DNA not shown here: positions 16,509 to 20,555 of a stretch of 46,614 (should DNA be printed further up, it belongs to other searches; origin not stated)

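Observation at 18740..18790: In-frame conversion breakpoint within a single codon marks a module boundary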

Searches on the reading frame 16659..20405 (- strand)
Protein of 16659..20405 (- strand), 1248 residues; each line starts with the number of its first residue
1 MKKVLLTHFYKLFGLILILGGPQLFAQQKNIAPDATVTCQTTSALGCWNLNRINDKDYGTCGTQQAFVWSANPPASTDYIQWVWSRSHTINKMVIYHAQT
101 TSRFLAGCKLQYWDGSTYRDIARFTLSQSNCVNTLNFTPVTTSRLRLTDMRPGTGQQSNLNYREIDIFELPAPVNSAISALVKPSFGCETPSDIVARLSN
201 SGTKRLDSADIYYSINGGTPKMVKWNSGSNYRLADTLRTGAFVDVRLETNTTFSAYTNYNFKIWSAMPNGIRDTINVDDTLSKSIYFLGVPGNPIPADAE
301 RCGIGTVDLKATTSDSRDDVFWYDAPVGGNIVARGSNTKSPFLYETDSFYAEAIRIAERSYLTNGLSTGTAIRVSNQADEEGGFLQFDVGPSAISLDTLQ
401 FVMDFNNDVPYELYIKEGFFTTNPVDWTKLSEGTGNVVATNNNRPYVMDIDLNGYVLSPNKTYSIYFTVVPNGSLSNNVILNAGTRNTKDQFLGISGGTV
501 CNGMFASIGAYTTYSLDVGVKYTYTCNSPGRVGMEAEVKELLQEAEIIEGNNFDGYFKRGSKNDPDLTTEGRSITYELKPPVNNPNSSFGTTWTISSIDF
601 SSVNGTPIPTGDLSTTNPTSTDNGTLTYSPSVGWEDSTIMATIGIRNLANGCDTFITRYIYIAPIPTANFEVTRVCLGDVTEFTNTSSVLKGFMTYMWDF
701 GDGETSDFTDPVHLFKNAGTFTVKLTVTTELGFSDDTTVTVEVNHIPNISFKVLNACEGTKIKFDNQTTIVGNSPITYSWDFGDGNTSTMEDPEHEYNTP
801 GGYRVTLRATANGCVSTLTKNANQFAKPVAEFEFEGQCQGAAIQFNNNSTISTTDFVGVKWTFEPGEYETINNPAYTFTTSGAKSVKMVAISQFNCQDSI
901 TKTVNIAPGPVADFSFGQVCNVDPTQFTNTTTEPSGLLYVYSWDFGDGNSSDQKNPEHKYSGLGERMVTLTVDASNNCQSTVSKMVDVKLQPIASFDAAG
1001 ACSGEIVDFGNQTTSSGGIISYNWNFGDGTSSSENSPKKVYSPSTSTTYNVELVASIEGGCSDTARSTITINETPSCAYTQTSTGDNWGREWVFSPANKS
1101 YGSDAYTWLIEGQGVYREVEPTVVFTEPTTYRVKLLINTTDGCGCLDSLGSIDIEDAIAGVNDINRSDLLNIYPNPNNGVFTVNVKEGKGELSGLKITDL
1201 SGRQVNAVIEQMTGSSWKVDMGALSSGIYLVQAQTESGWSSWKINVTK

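Call 7: search_protein_families(library=pfam, proteins=[window:16659-20405:-], max_evalue=0.01)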
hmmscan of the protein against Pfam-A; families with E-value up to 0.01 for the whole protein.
window:16659-20405:- (1248 aa): 7 families
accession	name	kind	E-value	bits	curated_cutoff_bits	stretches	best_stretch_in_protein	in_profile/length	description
PF18911.6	PKD_4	-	2.2e-67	223.5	27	5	747-816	4-76/85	PKD domain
PF00801.26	PKD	-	1.2e-30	105.8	23.5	4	773-813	27-69/80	PKD domain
PF18962.6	Por_Secre_tail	-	5.9e-12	46.2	27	1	1172-1243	1-72/75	Secretion system C-terminal sorting domain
PF19081.6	Ig_7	-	1.5e-10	41.6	27.3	1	294-354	4-65/84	Ig-like domain CHU_C associated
PF22633.2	F5_F8_type_C_2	-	0.00018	22.5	27.8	1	68-147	11-91/91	NedA-like, galactose-binding domain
PF24135.1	DUF7402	-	0.00025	21.6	27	1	30-148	1-114/133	Domain of unknown function (DUF7402)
PF16820.11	PKD_3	-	0.00041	20.6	26.3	1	1089-1136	18-65/68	PKD-like domain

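Call 11: find_related_loci(query=window:16659-20405:-, collection=genome_contigs, flank=10000)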
Query window:16659-20405:- (1248 aa) in genome_contigs; peptide patterns used: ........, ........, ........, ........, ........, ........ (x = any residue, [..] = any of these).
41 stretches matched a pattern, but none encodes a relative of the query by tblastn (E <= 1e-3).

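Call 41: find_related_loci(query=A4, collection=genome_contigs, flank=10000)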
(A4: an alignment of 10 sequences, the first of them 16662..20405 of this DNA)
Query A4 (1248 aa) in genome_contigs; peptide patterns used: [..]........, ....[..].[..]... (x = any residue, [..] = any of these).
600 stretches matched a pattern (row limit reached: there are more); 543 encode a relative of the query (tblastn E <= 1e-3); the best 80 are kept; 80 distinct loci.
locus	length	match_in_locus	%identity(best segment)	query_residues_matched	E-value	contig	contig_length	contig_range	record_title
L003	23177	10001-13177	33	163-1236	3e-163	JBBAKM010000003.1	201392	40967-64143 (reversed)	MAG: Bacteroidia bacterium isolate EUL_037 ctg3-EUL_037, whole genome shotgun sequence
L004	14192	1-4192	36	546-1246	9e-122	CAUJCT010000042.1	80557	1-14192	MAG: Bacteroidota bacterium isolate KLAP35 genome assembly, contig: KLAP35_372533, whole genome shotgun sequence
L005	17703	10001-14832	34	555-1248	9e-100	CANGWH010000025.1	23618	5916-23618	MAG: Flavobacteriales bacterium isolate RE-15aug16-106 genome assembly, contig: RE-15aug16-C2436, whole genome shotgun s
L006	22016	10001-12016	32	567-1231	4e-84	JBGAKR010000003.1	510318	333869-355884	MAG: Bacteroidia bacterium isolate MAG_AAO_H125.12 AAOH125-12_opera_contig_54, whole genome shotgun sequence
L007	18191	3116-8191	34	635-1175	3e-77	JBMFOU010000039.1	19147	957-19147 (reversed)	MAG: Bacteroidales bacterium isolate KM4338-45 NODE_1673_length_19147_cov_6.716897, whole genome shotgun sequence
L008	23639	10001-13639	34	598-1187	4e-67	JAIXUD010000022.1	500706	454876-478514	MAG: Sphingobacteriales bacterium isolate D1_MAG_00006 pond_D1_MAG_00006_000000000001, whole genome shotgun sequence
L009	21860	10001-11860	34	612-1188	6e-66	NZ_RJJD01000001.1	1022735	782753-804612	Rufibacter latericius strain R-22-1 c-1 NODE_1_length_1022647_cov_206.653488, whole genome shotgun sequence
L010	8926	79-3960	34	624-1143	1e-56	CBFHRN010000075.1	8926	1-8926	MAG: Croceimicrobium sp. isolate AGTU_72_bin_18_indstr genome assembly, contig: AGTU_72_bin_18_indstr_c75, whole genome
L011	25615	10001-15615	27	596-1238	1e-55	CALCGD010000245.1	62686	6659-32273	MAG TPA_asm: uncultured Flavobacteriales bacterium isolate ERR2206780_bin.102_CONCOCT_v1.1_MAG genome assembly, contig:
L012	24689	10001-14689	32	627-1143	3e-54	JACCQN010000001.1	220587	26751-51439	MAG: Bacteroidales bacterium isolate MIC098Bin9 NODE_10_length_220587_cov_9.963357, whole genome shotgun sequence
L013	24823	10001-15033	31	621-1185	2e-51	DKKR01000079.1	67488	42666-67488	MAG TPA_asm: Bacteroidetes bacterium UBA6661 UBA6661_contig_165, whole genome shotgun sequence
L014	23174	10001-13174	31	649-1146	4e-50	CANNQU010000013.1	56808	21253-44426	MAG: Bacteroidetes bacterium isolate RH-9nov16-184 genome assembly, contig: RH-9nov16-C755, whole genome shotgun sequenc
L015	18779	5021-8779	32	642-1149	4e-50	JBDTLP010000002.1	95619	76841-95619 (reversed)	MAG: Ferruginibacter sp. isolate cluster3_bin.103 NODE_396_length_95619_cov_10.762505, whole genome shotgun sequence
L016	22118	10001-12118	31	547-1234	7e-74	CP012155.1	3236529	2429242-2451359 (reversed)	Bacteroidetes bacterium UKL13-3 chromosome, complete genome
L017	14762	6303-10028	31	630-1149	5e-51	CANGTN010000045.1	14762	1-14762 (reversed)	MAG: Chitinophagaceae bacterium isolate RE-15aug16-144 genome assembly, contig: RE-15aug16-C5712, whole genome shotgun s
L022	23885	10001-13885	32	628-1172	3e-47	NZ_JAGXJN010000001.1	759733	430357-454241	Chitinophaga sp. GbtcB8 B8_1, whole genome shotgun sequence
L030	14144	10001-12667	29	656-1248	6e-44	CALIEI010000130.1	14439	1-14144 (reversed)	MAG: uncultured Saprospiraceae bacterium isolate R1_Bin_METABAT__188_1 genome assembly, contig: c_000002369681, whole ge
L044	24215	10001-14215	28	612-1172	1e-39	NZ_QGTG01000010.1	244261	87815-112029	Chitinophaga sp. S165 Ga0215878_110, whole genome shotgun sequence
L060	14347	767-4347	26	635-1164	1e-35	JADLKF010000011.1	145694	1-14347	MAG: Lentimicrobiaceae bacterium isolate DFE_LEN c_000000000176, whole genome shotgun sequence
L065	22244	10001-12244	28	635-1248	3e-37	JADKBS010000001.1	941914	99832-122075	MAG: Saprospiraceae bacterium isolate OdNE_18-Q3-R46-58_BAT3C.319 tig00000810-10-9379430, whole genome shotgun sequence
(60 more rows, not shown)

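Call 72: find_related_loci(query=A8, collection=metagenome_contigs, flank=10000)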
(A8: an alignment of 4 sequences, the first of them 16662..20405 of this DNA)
Query A8 (1248 aa) in metagenome_contigs; peptide patterns used: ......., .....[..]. (x = any residue, [..] = any of these).
130 stretches matched a pattern, but none encodes a relative of the query by tblastn (E <= 1e-3).
